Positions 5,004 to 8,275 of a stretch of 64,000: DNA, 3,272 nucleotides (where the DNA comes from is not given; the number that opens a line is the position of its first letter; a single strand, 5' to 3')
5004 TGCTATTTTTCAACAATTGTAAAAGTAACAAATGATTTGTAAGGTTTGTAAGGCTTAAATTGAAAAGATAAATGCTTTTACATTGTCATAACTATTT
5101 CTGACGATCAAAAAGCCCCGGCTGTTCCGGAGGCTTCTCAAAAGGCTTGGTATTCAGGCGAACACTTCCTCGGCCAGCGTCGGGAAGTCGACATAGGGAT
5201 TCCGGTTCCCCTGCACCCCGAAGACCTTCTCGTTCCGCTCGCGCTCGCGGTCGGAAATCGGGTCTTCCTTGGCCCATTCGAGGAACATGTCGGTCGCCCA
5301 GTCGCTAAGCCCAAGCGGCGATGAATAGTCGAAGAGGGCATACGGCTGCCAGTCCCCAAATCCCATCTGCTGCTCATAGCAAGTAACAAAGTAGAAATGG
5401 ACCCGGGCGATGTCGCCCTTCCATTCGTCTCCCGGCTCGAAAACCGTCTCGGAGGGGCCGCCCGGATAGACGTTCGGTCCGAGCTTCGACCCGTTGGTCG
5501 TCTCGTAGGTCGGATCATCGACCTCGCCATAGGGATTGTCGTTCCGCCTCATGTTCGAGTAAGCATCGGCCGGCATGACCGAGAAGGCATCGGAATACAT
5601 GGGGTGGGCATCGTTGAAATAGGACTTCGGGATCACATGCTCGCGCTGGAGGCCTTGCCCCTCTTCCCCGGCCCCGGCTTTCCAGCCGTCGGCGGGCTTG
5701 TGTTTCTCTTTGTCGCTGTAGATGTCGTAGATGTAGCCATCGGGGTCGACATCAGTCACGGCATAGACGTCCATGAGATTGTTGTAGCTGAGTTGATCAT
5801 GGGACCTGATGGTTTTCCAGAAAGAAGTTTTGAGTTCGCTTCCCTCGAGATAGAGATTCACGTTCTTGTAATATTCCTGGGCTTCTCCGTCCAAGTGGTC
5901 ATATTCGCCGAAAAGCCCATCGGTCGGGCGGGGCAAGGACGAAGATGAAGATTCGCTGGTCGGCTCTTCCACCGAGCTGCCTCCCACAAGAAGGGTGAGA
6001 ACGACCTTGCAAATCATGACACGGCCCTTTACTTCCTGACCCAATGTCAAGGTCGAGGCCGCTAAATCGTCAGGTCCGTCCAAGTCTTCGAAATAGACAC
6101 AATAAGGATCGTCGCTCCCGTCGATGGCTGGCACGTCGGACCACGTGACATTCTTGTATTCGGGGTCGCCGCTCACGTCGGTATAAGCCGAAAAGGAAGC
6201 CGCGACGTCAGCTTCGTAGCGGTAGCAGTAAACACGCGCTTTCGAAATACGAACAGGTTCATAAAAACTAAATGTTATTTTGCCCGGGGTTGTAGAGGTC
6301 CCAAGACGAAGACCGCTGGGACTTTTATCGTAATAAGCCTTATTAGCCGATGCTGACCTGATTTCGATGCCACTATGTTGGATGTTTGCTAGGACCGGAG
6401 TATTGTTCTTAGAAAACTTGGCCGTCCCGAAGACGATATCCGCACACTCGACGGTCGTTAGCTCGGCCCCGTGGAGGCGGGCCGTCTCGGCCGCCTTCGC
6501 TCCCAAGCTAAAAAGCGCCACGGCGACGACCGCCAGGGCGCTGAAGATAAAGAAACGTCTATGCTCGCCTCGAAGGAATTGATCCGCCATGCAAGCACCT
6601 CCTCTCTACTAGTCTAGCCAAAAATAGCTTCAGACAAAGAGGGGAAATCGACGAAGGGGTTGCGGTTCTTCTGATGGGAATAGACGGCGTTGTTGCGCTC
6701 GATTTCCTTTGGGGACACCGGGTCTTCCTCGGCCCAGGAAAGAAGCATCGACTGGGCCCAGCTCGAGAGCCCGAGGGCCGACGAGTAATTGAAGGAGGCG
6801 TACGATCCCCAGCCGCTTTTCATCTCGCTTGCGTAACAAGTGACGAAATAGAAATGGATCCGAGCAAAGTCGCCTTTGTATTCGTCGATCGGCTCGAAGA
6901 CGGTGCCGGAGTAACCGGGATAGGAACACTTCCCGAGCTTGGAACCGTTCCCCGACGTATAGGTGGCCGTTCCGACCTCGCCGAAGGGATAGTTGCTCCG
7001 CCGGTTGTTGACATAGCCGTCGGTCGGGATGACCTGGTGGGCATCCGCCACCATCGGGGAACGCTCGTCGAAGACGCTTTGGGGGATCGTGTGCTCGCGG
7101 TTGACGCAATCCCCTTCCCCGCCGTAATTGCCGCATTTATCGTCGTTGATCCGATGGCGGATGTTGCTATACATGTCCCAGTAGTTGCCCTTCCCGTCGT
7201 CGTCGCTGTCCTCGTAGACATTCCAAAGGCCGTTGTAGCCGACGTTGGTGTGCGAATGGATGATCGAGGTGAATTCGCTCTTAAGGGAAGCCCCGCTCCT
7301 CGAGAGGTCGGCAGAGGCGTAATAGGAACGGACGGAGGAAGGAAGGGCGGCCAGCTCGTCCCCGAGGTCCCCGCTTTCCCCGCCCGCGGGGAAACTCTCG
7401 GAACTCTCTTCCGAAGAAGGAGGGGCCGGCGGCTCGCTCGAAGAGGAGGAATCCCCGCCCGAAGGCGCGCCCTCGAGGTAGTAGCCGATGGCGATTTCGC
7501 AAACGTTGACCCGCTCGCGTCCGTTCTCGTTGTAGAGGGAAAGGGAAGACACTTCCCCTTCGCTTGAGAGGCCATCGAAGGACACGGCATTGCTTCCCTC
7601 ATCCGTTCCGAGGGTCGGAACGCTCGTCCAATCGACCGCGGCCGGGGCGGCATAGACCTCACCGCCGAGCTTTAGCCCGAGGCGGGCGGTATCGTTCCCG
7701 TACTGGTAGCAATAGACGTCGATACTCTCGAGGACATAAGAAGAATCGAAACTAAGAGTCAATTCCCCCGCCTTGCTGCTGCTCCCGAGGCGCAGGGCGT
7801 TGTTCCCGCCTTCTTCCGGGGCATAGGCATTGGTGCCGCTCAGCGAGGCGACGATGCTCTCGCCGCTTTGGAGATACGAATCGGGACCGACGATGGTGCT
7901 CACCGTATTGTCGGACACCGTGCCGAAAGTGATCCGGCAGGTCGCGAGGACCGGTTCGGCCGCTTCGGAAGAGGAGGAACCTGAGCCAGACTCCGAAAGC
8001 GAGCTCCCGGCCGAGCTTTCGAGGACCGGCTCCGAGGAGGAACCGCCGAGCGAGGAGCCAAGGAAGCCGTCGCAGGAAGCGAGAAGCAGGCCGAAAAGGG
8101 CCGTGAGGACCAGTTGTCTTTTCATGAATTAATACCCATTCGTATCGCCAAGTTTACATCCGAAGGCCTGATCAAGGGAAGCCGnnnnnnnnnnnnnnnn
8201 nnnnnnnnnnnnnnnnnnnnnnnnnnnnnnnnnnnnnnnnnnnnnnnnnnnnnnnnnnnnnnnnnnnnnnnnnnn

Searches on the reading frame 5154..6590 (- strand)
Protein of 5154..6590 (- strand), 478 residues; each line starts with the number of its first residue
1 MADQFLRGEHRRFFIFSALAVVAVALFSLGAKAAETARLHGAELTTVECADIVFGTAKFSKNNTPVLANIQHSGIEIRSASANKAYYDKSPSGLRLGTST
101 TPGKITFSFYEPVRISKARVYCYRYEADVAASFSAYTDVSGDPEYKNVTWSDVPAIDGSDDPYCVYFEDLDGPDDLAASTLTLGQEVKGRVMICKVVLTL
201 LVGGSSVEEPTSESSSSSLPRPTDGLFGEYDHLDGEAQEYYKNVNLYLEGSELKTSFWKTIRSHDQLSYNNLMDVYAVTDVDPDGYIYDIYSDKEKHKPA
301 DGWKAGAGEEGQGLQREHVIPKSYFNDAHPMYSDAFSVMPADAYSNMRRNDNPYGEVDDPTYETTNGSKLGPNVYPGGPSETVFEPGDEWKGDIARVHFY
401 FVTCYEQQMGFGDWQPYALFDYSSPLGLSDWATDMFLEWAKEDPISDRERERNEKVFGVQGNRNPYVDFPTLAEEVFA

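Call 3: search_protein_families(library=pfam, proteins=[window:5154-6590:-], max_evalue=1)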
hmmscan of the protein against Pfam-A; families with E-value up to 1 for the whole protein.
window:5154-6590:- (478 aa): 1 family
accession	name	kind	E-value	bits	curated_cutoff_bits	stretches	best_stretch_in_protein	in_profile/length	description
PF04231.19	Endonuclease_1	-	8.9e-60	202.8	25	1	250-470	2-234/235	Endonuclease I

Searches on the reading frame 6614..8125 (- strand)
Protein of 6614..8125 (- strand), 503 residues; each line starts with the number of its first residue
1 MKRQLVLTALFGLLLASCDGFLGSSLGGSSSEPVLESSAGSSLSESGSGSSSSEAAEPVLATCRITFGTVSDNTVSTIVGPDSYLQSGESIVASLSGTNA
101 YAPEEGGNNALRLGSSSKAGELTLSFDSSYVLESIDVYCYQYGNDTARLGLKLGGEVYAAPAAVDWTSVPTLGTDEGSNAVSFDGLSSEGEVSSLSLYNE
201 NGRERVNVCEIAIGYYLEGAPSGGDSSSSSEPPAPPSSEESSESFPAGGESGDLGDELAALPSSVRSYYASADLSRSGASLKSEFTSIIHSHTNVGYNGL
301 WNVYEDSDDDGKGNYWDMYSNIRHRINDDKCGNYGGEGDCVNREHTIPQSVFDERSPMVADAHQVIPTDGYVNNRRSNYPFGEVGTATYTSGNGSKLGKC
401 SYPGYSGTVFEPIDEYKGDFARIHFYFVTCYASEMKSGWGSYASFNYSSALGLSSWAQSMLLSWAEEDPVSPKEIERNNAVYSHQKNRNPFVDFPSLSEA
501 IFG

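Call 3: search_protein_families(library=pfam, proteins=[window:6614-8125:-], max_evalue=1)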
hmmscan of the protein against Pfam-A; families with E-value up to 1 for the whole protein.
window:6614-8125:- (503 aa): 1 family
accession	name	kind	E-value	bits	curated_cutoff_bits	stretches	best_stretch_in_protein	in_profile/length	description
PF04231.19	Endonuclease_1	-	4.5e-74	249.6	25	1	278-495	2-234/235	Endonuclease I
